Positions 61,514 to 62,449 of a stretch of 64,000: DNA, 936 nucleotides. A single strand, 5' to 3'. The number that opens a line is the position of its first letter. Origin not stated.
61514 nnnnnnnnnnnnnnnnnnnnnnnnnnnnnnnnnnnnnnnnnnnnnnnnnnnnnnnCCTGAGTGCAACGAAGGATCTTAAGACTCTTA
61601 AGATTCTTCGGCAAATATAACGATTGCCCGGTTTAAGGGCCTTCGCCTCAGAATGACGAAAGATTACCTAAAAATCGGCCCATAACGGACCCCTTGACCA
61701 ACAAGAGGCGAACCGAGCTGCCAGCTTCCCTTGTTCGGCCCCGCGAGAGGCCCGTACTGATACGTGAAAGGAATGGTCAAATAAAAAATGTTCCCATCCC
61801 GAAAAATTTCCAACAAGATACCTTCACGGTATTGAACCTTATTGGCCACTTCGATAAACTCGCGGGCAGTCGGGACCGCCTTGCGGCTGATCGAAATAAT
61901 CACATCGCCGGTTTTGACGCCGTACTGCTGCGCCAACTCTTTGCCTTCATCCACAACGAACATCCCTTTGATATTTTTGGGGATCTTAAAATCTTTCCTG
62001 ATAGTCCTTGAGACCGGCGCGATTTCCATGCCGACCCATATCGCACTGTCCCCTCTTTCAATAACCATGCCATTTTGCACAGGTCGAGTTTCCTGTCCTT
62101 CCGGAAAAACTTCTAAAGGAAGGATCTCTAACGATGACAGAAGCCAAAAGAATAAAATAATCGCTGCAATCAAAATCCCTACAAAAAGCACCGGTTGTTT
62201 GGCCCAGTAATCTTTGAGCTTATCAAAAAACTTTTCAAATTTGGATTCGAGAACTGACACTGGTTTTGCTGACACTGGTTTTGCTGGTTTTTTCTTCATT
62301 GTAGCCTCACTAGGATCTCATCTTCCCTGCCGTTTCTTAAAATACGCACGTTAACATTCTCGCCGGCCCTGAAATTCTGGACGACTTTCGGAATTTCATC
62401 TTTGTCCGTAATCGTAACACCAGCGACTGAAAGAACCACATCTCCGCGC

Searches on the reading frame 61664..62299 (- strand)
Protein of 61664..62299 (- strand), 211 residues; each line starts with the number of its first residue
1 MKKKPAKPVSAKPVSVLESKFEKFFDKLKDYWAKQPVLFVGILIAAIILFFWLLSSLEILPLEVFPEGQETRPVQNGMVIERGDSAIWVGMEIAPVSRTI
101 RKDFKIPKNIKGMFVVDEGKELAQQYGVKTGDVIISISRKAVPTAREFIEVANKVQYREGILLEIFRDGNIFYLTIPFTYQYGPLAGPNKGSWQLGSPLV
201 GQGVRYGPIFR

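Call 3: search_protein_families(library=pfam, proteins=[window:61664-62299:-], max_evalue=1)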
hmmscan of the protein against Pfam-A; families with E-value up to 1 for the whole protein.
window:61664-62299:- (211 aa): 5 families
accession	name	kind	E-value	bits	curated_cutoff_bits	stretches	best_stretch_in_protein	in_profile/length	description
PF12812.13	PDZ_1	-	0.00012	22.5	28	1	89-155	11-75/78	PDZ-like domain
PF13180.12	PDZ_2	-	0.0039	17.9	27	1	123-176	25-78/80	PDZ domain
PF06523.16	DUF1106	-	0.056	13.9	27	0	128-172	40-84/91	Protein of unknown function (DUF1106)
PF17820.7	PDZ_6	-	0.084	13.1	27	1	123-156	11-41/54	PDZ domain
PF14987.11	NADHdh_A3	-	0.18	12.7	27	1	28-56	3-31/78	NADH dehydrogenase 1 alpha subcomplex subunit 3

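Call 28: search_protein_families(library=ncbifam, proteins=[window:61664-62299:-], max_evalue=0.01)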
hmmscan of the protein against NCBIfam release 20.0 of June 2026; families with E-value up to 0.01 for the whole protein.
window:61664-62299:- (211 aa): 10 families
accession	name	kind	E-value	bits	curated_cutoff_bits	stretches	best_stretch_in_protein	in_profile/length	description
NF040965.1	MamP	equivalog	6e-10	39.2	300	1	86-170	111-194/290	magnetosome magnetite formation protein MamP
TIGR02037.1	degP_htrA_DO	subfamily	2.4e-09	36.7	416.2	1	84-175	341-433/434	Do family serine endopeptidase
NF041521.1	HhoA_HhoB_HtrA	equivalog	0.00047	19.6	450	1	101-176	254-329/335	HhoA/HhoB/HtrA family serine endopeptidase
NF040960.1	MamE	equivalog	0.00059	18.5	800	1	85-176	442-533/659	magnetosome formation protease MamE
NF041199.1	trx7_PDZ_seleno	equivalog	0.0009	18.3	300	1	90-176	296-388/390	Trx7/PDZ domain-containing (seleno)protein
NF008189.1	PRK10942.1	equivalog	0.0012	17.4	720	1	81-174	288-377/477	serine endoprotease DegP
TIGR02038.1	protease_degS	equivalog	0.0027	16.9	422.95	1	74-175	247-343/351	outer membrane-stress sensor serine endopeptidase DegS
NF007526.1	PRK10139.1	equivalog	0.0042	15.8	756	1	91-170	272-351/456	serine endoprotease DegQ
NF047968.1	SerProtHtrA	equivalog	0.0045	16.4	470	1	90-177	271-356/357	serine protease HtrA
NF008147.1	PRK10898.1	equivalog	0.0055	15.9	408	1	99-176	267-345/352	outer membrane-stress sensor serine endopeptidase DegS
